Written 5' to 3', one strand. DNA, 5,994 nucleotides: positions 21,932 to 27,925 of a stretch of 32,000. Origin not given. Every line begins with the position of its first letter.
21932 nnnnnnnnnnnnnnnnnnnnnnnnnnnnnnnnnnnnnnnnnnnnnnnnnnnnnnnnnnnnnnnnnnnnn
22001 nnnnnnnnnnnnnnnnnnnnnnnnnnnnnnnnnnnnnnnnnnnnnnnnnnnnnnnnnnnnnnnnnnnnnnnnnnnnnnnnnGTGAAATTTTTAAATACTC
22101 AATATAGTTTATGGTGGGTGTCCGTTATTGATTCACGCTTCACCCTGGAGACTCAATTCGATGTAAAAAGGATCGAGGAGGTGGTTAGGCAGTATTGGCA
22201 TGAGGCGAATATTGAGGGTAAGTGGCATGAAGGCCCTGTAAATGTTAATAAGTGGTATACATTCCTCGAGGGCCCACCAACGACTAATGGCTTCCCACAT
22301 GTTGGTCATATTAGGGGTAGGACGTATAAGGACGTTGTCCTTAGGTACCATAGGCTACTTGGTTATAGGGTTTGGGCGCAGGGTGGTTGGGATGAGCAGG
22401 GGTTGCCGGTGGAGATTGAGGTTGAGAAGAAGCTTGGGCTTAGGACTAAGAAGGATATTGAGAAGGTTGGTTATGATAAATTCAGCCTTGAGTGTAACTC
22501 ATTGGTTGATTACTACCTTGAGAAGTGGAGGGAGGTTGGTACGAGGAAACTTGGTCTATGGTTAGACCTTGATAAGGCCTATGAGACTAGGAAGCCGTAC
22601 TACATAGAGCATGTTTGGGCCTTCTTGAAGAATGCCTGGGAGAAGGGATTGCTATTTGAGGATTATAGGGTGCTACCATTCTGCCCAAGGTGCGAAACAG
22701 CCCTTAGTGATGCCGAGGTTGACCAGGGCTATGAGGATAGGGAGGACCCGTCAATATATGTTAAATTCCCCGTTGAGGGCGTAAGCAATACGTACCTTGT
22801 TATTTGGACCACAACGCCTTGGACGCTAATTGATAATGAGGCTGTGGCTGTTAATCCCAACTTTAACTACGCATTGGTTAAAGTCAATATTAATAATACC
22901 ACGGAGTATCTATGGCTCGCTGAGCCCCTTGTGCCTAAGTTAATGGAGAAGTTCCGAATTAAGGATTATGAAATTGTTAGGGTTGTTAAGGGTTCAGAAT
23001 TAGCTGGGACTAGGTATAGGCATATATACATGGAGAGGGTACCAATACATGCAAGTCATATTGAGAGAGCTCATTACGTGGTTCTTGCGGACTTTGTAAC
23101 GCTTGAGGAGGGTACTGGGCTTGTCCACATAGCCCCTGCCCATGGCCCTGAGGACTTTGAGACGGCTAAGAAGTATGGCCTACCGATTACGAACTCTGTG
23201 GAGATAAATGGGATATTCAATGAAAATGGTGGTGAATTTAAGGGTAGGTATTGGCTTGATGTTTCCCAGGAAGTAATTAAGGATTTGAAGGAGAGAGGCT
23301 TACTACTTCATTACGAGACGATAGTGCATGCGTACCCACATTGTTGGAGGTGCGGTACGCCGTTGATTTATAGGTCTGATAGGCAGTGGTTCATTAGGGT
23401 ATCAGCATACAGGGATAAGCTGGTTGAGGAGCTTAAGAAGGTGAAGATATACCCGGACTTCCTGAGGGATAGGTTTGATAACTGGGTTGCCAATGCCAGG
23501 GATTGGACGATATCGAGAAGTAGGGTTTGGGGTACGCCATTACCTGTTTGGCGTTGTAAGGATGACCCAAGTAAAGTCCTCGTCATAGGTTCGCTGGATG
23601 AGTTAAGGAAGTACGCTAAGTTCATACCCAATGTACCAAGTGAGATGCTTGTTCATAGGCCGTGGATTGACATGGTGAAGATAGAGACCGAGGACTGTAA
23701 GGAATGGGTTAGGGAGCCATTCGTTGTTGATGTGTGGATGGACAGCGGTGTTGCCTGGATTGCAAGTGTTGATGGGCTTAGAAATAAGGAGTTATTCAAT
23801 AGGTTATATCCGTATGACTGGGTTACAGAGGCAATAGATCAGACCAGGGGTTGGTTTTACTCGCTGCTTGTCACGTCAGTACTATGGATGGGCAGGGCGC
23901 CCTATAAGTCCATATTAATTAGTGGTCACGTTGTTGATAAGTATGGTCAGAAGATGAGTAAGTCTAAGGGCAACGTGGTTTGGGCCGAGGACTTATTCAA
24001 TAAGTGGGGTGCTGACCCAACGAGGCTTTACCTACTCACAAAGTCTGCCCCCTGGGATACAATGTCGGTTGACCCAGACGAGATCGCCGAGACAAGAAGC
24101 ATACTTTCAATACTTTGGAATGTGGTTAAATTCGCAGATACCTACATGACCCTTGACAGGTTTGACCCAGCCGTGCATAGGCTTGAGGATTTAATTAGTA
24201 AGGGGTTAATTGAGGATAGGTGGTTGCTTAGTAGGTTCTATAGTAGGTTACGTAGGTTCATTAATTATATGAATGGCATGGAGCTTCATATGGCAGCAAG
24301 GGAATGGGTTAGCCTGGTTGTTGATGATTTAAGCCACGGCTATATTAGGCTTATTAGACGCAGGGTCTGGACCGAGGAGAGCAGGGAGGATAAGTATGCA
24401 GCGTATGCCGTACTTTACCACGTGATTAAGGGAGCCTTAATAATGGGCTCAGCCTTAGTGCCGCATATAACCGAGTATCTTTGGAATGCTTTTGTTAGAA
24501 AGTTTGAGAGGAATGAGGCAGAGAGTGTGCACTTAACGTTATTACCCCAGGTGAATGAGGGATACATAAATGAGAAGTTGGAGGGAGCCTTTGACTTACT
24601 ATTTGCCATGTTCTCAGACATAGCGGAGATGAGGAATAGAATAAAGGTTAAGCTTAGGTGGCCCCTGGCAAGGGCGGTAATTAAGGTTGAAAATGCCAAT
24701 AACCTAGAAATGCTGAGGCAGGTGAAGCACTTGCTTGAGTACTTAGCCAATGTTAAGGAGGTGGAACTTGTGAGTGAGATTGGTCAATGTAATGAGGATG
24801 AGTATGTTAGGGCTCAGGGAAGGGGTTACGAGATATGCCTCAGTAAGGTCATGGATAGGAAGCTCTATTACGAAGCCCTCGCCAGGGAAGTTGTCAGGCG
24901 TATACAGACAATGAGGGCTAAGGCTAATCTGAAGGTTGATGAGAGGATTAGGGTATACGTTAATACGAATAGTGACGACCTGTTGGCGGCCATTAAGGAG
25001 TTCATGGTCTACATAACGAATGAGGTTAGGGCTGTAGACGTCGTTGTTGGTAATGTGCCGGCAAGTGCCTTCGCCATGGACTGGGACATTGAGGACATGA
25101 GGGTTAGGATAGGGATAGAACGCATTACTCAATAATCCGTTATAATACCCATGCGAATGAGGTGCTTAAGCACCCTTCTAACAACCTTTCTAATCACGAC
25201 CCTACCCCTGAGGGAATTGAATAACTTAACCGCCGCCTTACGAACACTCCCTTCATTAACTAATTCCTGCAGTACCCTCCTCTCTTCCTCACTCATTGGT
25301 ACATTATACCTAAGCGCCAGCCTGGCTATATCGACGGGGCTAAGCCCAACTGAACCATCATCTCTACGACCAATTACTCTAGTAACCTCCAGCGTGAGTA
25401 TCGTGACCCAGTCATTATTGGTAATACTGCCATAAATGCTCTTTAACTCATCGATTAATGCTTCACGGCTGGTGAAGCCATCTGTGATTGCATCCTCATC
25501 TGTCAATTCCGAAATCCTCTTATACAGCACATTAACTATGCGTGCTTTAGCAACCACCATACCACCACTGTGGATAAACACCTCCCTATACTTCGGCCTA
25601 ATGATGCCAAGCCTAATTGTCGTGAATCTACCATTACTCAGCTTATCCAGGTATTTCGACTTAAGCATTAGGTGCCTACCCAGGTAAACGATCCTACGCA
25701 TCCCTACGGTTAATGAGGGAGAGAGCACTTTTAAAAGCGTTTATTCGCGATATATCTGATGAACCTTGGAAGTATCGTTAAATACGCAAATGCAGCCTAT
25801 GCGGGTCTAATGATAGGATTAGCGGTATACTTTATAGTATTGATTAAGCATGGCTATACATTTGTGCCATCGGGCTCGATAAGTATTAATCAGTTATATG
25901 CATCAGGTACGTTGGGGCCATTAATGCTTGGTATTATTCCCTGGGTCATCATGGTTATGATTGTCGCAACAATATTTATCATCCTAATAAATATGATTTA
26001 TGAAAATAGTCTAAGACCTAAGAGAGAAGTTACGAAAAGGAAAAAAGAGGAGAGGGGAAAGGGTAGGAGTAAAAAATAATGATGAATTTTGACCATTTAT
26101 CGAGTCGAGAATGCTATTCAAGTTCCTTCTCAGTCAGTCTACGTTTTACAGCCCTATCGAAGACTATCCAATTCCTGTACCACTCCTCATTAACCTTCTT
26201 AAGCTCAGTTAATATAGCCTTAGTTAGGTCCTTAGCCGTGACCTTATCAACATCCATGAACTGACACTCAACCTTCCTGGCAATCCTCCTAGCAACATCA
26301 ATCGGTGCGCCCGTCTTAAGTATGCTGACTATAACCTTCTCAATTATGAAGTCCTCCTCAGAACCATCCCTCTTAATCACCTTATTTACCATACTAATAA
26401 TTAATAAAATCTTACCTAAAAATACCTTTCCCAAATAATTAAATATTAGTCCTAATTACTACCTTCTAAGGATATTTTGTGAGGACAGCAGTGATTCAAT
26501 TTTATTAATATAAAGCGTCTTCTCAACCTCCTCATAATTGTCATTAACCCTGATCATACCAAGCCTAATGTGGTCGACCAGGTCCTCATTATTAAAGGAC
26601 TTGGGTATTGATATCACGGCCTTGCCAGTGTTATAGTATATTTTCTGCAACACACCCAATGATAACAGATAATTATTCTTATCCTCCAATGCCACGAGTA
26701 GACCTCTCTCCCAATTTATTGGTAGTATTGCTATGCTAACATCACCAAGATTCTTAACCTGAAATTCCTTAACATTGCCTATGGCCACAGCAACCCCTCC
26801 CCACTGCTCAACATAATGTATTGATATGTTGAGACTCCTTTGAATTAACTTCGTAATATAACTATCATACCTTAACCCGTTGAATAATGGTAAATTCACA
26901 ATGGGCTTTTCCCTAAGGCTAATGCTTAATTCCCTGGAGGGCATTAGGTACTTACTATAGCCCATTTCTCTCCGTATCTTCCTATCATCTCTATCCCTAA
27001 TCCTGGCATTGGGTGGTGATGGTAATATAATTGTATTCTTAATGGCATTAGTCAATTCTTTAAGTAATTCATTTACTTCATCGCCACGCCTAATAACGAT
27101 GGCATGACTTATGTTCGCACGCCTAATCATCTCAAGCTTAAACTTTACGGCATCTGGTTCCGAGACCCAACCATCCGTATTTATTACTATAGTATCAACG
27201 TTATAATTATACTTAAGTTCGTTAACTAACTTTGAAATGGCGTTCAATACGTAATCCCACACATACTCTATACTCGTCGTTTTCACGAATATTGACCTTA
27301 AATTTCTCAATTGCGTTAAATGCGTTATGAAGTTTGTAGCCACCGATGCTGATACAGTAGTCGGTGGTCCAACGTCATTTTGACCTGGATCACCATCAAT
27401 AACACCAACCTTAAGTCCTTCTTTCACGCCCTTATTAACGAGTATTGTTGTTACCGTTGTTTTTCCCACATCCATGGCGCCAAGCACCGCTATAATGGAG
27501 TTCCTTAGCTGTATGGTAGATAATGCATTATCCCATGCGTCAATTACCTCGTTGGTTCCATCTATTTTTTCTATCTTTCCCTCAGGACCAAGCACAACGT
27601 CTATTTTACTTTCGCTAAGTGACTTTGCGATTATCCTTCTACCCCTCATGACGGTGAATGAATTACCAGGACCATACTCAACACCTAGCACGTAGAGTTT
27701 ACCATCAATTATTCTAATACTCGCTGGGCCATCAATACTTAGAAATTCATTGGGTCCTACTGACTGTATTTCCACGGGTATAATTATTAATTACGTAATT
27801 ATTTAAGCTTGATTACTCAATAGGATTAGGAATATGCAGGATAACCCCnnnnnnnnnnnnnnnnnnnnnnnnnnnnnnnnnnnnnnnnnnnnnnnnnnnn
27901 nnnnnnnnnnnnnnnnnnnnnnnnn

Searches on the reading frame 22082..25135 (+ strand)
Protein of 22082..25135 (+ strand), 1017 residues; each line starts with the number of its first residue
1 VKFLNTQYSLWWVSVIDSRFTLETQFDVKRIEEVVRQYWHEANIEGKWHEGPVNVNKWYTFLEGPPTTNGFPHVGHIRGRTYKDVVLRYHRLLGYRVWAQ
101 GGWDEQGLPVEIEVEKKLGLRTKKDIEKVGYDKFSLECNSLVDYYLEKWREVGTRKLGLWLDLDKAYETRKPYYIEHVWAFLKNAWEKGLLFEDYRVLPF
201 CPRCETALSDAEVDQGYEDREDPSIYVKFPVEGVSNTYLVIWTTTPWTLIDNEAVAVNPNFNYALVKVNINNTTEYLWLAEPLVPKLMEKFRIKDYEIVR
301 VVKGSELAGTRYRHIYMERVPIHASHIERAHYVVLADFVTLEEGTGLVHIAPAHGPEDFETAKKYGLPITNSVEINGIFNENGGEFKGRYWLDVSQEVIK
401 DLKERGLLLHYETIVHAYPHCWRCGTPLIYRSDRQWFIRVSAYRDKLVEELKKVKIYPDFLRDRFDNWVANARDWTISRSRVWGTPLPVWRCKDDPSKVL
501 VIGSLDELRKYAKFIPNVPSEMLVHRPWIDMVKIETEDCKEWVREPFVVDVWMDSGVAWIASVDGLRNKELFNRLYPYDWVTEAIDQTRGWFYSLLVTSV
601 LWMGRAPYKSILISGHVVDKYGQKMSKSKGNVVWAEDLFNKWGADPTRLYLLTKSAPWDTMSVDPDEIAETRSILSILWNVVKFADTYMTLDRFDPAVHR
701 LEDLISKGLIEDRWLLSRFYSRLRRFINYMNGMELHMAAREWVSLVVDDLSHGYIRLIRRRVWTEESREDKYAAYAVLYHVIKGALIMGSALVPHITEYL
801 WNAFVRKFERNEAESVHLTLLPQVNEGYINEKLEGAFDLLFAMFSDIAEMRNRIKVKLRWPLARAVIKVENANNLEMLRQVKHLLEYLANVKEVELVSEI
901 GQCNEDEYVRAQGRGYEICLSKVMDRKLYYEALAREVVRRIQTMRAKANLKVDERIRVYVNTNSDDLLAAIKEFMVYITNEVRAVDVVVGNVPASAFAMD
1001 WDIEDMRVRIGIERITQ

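Call 49: search_protein_families(library=pfam, proteins=[window:22082-25135:+], max_evalue=0.001)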
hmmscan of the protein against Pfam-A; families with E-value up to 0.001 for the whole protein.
window:22082-25135:+ (1017 aa): 6 families
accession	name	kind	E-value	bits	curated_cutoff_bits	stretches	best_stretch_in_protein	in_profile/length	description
PF00133.28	tRNA-synt_1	-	1.9e-100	337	22.7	1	37-656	4-406/414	tRNA synthetases class I (I, L, M and V)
PF08264.19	Anticodon_1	-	5.1e-27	95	25.1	1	712-862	1-144/148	Anticodon-binding domain of tRNA ligase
PF09334.17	tRNA-synt_1g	-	6.1e-24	84.9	20.1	3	548-660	244-363/391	tRNA synthetases class I (M)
PF19302.4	DUF5915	-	4.1e-14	53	27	1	893-1014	74-194/195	Domain of unknown function (DUF5915)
PF13603.12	tRNA-synt_1_2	-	5.5e-06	26.4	25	1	321-374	92-141/185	Leucyl-tRNA synthetase, editing domain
PF01406.26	tRNA-synt_1e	-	8.7e-05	22.5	27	0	611-654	241-283/301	tRNA synthetases class I (C) catalytic domain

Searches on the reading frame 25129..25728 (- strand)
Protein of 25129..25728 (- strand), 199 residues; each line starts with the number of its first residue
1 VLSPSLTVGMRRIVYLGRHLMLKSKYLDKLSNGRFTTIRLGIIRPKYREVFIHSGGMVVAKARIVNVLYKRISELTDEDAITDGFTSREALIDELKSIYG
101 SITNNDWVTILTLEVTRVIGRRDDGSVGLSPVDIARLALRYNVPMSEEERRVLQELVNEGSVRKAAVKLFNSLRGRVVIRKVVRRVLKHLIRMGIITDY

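Call 49: search_protein_families(library=pfam, proteins=[window:25129-25728:-], max_evalue=0.001)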
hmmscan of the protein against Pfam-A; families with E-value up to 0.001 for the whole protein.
window:25129-25728:- (199 aa): 1 family
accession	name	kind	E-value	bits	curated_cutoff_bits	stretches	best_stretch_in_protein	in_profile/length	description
PF04266.20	ASCH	-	8.1e-09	36.6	21.2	1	24-112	5-98/103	ASCH domain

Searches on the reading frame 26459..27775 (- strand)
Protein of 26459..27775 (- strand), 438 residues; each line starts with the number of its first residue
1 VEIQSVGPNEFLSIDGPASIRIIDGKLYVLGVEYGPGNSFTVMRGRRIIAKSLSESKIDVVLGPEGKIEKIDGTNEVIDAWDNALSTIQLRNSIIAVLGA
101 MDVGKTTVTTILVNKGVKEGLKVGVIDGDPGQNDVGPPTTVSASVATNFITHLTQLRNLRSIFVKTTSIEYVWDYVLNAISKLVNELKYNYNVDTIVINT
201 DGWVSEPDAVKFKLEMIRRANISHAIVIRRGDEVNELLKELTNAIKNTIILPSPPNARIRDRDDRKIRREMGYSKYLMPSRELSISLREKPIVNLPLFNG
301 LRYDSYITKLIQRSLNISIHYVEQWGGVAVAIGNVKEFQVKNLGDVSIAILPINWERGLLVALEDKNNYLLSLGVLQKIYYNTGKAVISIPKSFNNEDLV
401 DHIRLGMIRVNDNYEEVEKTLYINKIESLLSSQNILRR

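Call 49: search_protein_families(library=pfam, proteins=[window:26459-27775:-], max_evalue=0.001)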
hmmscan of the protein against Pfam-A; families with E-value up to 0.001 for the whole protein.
window:26459-27775:- (438 aa): 2 families
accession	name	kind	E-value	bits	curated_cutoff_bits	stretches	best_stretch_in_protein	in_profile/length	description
PF16575.11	CLP1_P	-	2.9e-32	112.5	26.6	1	99-277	1-186/188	mRNA cleavage and polyadenylation factor CLP1 P-loop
PF01656.29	CbiA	-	0.00027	21.3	25.4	1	102-198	9-80/125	CobQ/CobB/MinD/ParA nucleotide binding domain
